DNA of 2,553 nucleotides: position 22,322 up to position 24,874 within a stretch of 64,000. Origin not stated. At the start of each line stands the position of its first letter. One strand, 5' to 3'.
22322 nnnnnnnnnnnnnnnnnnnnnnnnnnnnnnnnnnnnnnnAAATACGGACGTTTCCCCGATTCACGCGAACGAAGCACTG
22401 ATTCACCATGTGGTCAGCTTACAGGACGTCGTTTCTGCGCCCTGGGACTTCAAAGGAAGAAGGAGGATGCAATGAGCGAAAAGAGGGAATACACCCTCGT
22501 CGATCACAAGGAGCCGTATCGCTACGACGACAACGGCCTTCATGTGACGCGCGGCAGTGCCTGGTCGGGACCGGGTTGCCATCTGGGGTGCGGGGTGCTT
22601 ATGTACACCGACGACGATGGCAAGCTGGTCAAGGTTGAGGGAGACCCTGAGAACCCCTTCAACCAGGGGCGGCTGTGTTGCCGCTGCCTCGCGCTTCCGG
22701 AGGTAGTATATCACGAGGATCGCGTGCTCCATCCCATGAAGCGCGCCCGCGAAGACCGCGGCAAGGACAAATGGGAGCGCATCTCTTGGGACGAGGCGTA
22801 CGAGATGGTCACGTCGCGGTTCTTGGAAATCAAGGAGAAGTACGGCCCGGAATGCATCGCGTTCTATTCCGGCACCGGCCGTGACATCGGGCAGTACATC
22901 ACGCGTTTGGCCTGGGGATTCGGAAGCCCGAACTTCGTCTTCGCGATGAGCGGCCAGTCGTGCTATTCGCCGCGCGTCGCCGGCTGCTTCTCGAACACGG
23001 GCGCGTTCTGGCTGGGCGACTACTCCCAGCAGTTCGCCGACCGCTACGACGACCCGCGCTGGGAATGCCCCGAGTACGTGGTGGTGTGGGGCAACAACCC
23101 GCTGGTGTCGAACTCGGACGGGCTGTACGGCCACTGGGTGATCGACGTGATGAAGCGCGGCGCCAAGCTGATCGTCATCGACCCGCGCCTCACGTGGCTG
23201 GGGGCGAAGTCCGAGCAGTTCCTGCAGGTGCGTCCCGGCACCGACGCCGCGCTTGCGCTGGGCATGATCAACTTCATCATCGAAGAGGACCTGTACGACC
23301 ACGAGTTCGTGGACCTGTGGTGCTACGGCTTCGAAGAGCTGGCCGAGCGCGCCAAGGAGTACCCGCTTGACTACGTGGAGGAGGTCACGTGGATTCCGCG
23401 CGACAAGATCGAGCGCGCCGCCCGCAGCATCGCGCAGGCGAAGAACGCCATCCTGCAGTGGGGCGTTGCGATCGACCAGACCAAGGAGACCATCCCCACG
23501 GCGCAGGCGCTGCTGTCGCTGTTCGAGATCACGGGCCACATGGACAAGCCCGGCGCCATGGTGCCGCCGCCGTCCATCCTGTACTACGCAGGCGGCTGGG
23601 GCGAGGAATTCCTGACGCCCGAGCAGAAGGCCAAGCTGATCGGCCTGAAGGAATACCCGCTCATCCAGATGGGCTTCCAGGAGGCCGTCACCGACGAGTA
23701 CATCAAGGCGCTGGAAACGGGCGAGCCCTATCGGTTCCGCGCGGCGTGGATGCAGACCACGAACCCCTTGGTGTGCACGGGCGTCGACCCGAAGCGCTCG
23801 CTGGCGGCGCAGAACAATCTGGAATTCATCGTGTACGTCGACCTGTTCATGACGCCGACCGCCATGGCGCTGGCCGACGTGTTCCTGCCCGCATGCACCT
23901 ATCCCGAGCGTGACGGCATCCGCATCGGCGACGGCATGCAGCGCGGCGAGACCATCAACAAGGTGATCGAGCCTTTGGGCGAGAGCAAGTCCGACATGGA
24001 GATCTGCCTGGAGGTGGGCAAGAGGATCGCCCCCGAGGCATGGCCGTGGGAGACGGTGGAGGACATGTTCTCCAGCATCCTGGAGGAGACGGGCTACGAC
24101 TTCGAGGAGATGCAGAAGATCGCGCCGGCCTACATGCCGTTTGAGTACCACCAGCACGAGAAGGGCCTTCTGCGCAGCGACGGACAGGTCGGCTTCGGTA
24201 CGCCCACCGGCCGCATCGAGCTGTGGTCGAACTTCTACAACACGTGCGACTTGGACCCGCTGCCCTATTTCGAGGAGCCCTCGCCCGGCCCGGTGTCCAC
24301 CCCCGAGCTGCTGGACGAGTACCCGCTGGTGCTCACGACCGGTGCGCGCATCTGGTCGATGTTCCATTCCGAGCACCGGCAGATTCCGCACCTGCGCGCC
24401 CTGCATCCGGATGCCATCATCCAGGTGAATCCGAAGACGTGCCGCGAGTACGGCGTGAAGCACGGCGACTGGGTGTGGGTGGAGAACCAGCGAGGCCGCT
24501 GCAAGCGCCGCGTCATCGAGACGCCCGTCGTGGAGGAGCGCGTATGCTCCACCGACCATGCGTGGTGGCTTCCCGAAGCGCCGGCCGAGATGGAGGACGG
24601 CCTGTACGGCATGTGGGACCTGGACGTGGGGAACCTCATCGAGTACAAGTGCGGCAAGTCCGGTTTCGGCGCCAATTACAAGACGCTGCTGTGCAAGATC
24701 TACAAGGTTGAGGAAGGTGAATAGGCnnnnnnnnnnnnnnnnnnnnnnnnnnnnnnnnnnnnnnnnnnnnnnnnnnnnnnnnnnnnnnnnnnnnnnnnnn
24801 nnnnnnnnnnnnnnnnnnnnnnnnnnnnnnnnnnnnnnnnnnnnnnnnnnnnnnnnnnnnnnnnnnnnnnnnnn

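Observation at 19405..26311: Cassette 1: Tat-less Mo-bisPGD oxidoreductase, 111-aa ferredoxin and MFS transporter, next to a polytopic LuxR regulator and a second paralogous MFS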

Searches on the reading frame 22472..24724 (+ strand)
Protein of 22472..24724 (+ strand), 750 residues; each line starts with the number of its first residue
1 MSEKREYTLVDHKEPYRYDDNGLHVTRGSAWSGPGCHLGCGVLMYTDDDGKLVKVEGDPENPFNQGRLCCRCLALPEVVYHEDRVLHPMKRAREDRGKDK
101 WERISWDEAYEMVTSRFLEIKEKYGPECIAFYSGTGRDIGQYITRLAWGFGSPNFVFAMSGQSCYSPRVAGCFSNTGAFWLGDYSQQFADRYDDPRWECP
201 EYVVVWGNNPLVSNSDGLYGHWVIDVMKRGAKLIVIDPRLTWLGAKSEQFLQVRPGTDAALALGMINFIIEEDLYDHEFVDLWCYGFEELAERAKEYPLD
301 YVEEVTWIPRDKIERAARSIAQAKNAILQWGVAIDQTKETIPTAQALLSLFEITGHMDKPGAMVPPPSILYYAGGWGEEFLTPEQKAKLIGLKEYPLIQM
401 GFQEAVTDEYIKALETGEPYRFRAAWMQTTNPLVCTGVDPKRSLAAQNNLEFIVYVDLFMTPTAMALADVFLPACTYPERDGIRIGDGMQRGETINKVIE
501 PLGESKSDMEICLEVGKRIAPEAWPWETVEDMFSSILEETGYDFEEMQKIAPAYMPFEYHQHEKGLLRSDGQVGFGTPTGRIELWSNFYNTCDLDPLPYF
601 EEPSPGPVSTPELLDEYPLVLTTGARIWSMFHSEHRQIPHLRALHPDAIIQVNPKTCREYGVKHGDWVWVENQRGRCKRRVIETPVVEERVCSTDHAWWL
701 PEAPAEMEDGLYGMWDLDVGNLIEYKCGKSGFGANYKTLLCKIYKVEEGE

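Call 4: search_protein_families(library=pfam, proteins=[window:22472-24724:+], max_evalue=0.01)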
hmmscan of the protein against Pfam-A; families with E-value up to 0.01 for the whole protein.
window:22472-24724:+ (750 aa): 3 families
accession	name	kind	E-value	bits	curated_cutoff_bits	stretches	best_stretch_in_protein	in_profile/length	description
PF00384.28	Molybdopterin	-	4.2e-40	138.3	24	1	84-517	1-352/353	Molybdopterin oxidoreductase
PF01568.27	Molydop_binding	-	4.6e-15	56.1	26.8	1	619-700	1-82/110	Molydopterin dinucleotide binding domain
PF04879.21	Molybdop_Fe4S4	-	1.8e-10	41.1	22.7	1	34-81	9-55/55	Molybdopterin oxidoreductase Fe4S4 domain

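Call 5: search_protein_families(library=ncbifam, proteins=[window:22472-24724:+], max_evalue=0.01)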
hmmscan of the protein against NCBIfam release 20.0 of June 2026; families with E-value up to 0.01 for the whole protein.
window:22472-24724:+ (750 aa): 26 families (the best 25 are shown)
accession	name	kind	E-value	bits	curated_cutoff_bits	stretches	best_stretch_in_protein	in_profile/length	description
TIGR01591.1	Fdh-alpha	equivalog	3.2e-89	299.8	666.25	2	36-364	6-318/672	formate dehydrogenase subunit alpha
NF012032.0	PRK15488.1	equivalog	1.7e-77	261.1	694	2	48-532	62-541/759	thiosulfate reductase PhsA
TIGR02166.1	dmsA_ynfE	subfamily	4.8e-58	196.9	777.7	1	36-702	53-757/794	DMSO/selenate family reductase complex A subunit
NF047855.1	AssmNtatRedNasC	equivalog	1.3e-50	172.4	1100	3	227-361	206-340/708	assimilatory nitrate reductase catalytic subunit NasC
TIGR03479.1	DMSO_red_II_alp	subfamily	3.2e-48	164.5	984.75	4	67-280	103-303/913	molybdopterin-dependent oxidoreductase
NF011566.1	PRK14990.1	exception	2.4e-43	148.2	1600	2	51-291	81-326/814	dimethylsulfoxide reductase subunit A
TIGR01553.1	formate-DH-alph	equivalog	1.6e-37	128.8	814.2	3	35-118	51-137/1009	formate dehydrogenase-N subunit alpha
NF010055.0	PRK13532.1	equivalog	9e-37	126.7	904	3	36-135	50-150/830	nitrate reductase catalytic subunit NapA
NF041323.1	Nitr_red_NasA_Halo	equivalog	9.3e-37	126.9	1000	2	36-359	3-307/673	assimilatory nitrate reductase NasA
NF041885.1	selenate_YnfE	exception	1.1e-36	126.1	1675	1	62-696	86-759/805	selenate/tellurate reductase subunit YnfE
TIGR01706.1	NAPA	equivalog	1.3e-36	126.3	930.55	3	36-135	50-150/830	periplasmic nitrate reductase subunit alpha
NF041884.1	selenate_YnfF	exception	1.4e-35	122.4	1650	1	56-700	77-756/798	selenate/tellurate reductase subunit YnfF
TIGR00509.1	bisC_fam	subfamily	4.1e-35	121.2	1017.55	3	426-707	417-717/772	molybdopterin guanine dinucleotide-containing S/N-oxide reductase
NF041513.1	formate_DH_Act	exception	6e-32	110.4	1400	3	34-123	48-133/1067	formate dehydrogenase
TIGR01701.1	Fdhalpha-like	subfamily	4e-29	101.3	582.15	1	83-587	98-615/744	FdhF/YdeP family oxidoreductase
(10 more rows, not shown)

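Call 6: search_solved_structures(query=window:22472-24724:+, max_evalue=1e-10, show_alignments=2)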
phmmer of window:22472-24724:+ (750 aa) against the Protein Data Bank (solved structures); distinct sequences matched with E-value up to 1e-10: 61 (the best 60 are shown).
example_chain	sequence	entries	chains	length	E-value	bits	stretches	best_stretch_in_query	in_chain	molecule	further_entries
2e7z_A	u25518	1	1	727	1.2e-93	318.2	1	35-713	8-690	Acetylene hydratase Ahy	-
2vpw_A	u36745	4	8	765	1.5e-61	212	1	34-679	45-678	THIOSULFATE REDUCTASE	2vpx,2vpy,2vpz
7qv7_S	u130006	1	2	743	2.7e-58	201.2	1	33-698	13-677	Hydrogen dependent carbon dioxide reductase subunit FdhF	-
1aa6_A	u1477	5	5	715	2.4e-51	178.3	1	34-701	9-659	FORMATE DEHYDROGENASE H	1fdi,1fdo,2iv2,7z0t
7bkb_D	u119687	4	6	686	4.9e-45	157.4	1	30-678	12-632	Formate dehydrogenase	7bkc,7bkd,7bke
9t1s_L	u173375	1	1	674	2.5e-40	141.8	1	34-540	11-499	formate dehydrogenase (coenzyme F420)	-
9vap_A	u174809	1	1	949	7.4e-40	140.3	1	35-332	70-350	Formate dehydrogenase molybdopterin-binding subunit FdhA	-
7vw6_A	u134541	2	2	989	8e-40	140.1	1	34-679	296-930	Formate dehydrogenase | Tungsten-containing formate dehydrogenase alpha subunit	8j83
7e5z_A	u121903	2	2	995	8.2e-40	140.1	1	34-679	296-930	Formate dehydrogenase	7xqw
2jio_A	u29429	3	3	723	2e-39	138.8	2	36-362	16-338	PERIPLASMIC NITRATE REDUCTASE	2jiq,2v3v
2jim_A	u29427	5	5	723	9.7e-39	136.6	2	36-363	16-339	PERIPLASMIC NITRATE REDUCTASE | PROTEIN (PERIPLASMIC NITRATE REDUCTASE)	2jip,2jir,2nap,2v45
8rqz_C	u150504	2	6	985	2.9e-35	125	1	36-561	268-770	Probable oxidoreductase YjgC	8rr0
9gzq_A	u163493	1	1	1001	3.1e-35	124.9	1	36-561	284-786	Probable oxidoreductase YjgC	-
9wxb_B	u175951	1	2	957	1.3e-33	119.6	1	36-513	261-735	Formate dehydrogenase alpha subunit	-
6tg9_A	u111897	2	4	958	1.2e-32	116.4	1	36-512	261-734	Formate dehydrogenase subunit alpha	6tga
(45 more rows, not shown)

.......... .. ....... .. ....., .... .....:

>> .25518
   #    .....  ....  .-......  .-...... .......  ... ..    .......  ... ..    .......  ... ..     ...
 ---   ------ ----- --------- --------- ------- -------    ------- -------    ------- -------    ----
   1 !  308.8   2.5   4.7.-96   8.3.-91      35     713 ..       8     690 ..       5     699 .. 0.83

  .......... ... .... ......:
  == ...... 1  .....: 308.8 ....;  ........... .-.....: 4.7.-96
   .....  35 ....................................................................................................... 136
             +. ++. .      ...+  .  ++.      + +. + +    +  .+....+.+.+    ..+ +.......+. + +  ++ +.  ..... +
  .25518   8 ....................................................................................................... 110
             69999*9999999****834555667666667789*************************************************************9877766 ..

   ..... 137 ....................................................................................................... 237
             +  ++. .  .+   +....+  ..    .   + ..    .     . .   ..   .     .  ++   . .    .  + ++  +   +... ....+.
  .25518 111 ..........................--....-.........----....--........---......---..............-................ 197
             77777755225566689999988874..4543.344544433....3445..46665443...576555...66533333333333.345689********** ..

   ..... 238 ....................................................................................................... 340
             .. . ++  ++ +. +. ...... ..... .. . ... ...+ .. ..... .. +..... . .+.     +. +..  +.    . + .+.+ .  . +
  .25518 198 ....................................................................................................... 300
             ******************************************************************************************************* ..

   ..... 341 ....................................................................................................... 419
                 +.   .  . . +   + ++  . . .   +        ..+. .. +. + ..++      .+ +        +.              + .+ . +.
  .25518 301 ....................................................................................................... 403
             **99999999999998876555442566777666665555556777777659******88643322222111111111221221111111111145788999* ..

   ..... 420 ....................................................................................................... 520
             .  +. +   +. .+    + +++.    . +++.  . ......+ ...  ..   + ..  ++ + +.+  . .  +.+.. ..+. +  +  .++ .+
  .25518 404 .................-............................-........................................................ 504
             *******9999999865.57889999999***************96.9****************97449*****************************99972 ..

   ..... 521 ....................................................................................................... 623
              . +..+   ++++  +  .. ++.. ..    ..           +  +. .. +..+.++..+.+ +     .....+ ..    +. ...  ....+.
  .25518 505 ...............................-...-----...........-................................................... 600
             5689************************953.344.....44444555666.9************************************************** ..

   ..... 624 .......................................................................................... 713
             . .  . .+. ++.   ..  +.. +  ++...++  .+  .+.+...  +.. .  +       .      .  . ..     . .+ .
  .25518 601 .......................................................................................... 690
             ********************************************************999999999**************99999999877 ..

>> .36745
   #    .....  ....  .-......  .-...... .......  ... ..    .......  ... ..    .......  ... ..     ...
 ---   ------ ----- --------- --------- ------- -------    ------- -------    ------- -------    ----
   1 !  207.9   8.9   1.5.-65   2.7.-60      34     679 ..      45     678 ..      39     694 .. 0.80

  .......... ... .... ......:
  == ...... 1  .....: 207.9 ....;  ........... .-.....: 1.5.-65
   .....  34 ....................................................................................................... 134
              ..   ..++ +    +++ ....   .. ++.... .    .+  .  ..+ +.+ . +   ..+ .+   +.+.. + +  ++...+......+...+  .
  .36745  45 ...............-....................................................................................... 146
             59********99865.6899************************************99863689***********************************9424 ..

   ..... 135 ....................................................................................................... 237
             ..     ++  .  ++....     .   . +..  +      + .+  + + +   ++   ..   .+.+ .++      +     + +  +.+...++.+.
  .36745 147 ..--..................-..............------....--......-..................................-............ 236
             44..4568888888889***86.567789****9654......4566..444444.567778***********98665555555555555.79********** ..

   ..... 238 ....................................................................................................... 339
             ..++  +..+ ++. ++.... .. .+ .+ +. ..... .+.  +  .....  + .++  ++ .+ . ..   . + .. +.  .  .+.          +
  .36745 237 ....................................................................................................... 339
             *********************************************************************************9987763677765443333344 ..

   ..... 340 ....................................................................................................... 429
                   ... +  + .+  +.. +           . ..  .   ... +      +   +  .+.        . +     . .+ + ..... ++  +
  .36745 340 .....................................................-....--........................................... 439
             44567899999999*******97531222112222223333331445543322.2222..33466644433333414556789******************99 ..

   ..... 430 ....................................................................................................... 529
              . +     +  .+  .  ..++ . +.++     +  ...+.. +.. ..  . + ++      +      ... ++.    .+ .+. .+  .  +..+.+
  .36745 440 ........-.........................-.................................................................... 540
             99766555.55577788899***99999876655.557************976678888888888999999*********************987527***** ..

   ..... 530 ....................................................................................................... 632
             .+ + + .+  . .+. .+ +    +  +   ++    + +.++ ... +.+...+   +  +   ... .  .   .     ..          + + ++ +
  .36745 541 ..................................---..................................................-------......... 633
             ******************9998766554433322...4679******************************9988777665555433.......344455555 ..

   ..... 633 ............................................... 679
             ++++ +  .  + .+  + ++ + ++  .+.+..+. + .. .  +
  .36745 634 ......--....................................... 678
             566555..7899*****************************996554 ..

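Call 10: find_homologous_proteins(query=window:22472-24724:+, max_evalue=1e-20)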
Query window:22472-24724:+ (750 aa): 5414 proteins with E <= 1e-20 among 8000 candidates; the best 120 are listed.
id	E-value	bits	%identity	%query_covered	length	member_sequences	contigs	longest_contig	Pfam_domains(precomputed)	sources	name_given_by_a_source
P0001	0.0e+0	1767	96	100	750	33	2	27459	PF00384.28,PF01568.28,PF04879.22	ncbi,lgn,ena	-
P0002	0.0e+0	1508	81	100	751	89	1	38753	PF00384.28,PF01568.28,PF04879.22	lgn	-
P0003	0.0e+0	1460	78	100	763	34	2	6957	PF00384.28,PF01568.28,PF04879.22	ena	-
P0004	0.0e+0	1458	78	100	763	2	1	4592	PF00384.28,PF01568.28,PF04879.22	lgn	-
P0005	0.0e+0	1422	76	99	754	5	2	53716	PF00384.28,PF01568.28,PF04879.22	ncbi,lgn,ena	-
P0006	0.0e+0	1384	73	99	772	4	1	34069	PF00384.28,PF01568.28,PF04879.22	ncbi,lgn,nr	ncbi:MAG: molybdopterin-dependent oxidoreductase [Coriobacteriales bacterium]|nr:molybdopterin-depen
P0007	0.0e+0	1356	72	100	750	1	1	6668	PF00384.28,PF01568.28,PF04879.22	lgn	-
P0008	0.0e+0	1356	72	100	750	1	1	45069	PF00384.28,PF01568.28,PF04879.22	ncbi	-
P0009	0.0e+0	1355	72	100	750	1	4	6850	PF00384.28,PF01568.28,PF04879.22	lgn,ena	-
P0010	0.0e+0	1355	72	100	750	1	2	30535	PF00384.28,PF01568.28,PF04879.22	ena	-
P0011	0.0e+0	1354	72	100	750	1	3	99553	PF00384.28,PF01568.28,PF04879.22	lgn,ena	-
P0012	0.0e+0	1354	72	100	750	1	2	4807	PF00384.28,PF01568.28,PF04879.22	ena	-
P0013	0.0e+0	1353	72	100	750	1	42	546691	PF00384.28,PF01568.28,PF04879.22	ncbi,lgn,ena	-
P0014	0.0e+0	1353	72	100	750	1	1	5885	PF00384.28,PF01568.28,PF04879.22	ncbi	-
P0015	0.0e+0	1353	72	100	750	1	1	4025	PF00384.28,PF01568.28,PF04879.22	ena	-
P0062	0.0e+0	1344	72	100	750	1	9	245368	PF00384.28,PF01568.28,PF04879.22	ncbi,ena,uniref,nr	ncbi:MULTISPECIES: molybdopterin-dependent oxidoreductase [Gordonibacter]|uniref:Molybdopterin-depen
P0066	0.0e+0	1342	72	100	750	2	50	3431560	PF00384.28,PF01568.28,PF04879.22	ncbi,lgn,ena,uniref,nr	ncbi:molybdopterin-dependent oxidoreductase [Gordonibacter urolithinfaciens]|uniref:molybdopterin-de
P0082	0.0e+0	1223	66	99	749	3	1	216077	PF00384.28,PF01568.28,PF04879.22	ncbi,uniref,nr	ncbi:molybdopterin-dependent oxidoreductase [Adlercreutzia sp. ZJ304]|uniref:molybdopterin-dependent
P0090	0.0e+0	1196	66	100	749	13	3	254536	PF00384.28,PF01568.28,PF04879.22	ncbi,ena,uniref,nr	ncbi:molybdopterin-dependent oxidoreductase [Gordonibacter massiliensis (ex Traore et al. 2017)]|uni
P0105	0.0e+0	1170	64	100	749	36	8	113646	PF00384.28,PF01568.28,PF04879.22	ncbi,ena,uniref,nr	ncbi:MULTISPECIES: molybdopterin-dependent oxidoreductase [Gordonibacter]|uniref:Molybdopterin-depen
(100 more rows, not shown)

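Call 14: find_encoding_contigs(protein=window:22472-24724:+, flank=10000, max_places=4)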
Protein window:22472-24724:+ (750 aa): 3 contigs read that carry it; 2 places shown.
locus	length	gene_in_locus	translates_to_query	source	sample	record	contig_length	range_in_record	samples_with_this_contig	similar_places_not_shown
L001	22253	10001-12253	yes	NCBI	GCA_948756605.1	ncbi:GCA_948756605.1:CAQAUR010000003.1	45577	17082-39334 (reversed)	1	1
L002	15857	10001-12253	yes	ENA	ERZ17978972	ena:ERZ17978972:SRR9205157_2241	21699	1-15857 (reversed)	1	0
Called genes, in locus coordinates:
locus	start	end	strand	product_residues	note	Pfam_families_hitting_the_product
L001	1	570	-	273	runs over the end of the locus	PF00797:Acetyltransf_2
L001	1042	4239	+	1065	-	PF02922:CBM_48, PF00128:Alpha-amylase, PF02806:Alpha-amylase_C, PF00483:NTP_transferase, PF12804:NTP_transf_3 (weak), PF24894:Hexapep_GlmU, PF25084:LbH_EIF2B (weak), PF25087:GMPPB_C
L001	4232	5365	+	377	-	PF00483:NTP_transferase, PF24894:Hexapep_GlmU, PF25084:LbH_EIF2B, PF25087:GMPPB_C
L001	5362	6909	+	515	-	PF08323:Glyco_transf_5, PF00534:Glycos_transf_1, PF13692:Glyco_trans_1_4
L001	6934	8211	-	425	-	PF00083:Sugar_tr, PF07690:MFS_1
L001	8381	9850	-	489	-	PF00196:GerE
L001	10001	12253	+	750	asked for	PF04879:Molybdop_Fe4S4, PF00384:Molybdopterin, PF01568:Molydop_binding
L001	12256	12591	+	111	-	PF12797:Fer4_2 (weak)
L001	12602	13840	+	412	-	PF12832:MFS_1_like (faint), PF00083:Sugar_tr, PF07690:MFS_1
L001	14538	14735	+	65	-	-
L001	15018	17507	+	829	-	PF00343:Phosphorylase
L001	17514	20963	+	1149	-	PF00128:Alpha-amylase, PF02446:Glyco_hydro_77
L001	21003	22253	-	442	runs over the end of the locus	-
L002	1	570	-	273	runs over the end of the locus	PF00797:Acetyltransf_2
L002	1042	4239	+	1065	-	PF02922:CBM_48, PF00128:Alpha-amylase, PF02806:Alpha-amylase_C, PF00483:NTP_transferase, PF12804:NTP_transf_3 (weak), PF24894:Hexapep_GlmU, PF25084:LbH_EIF2B (weak), PF25087:GMPPB_C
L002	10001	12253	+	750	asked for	PF04879:Molybdop_Fe4S4, PF00384:Molybdopterin, PF01568:Molydop_binding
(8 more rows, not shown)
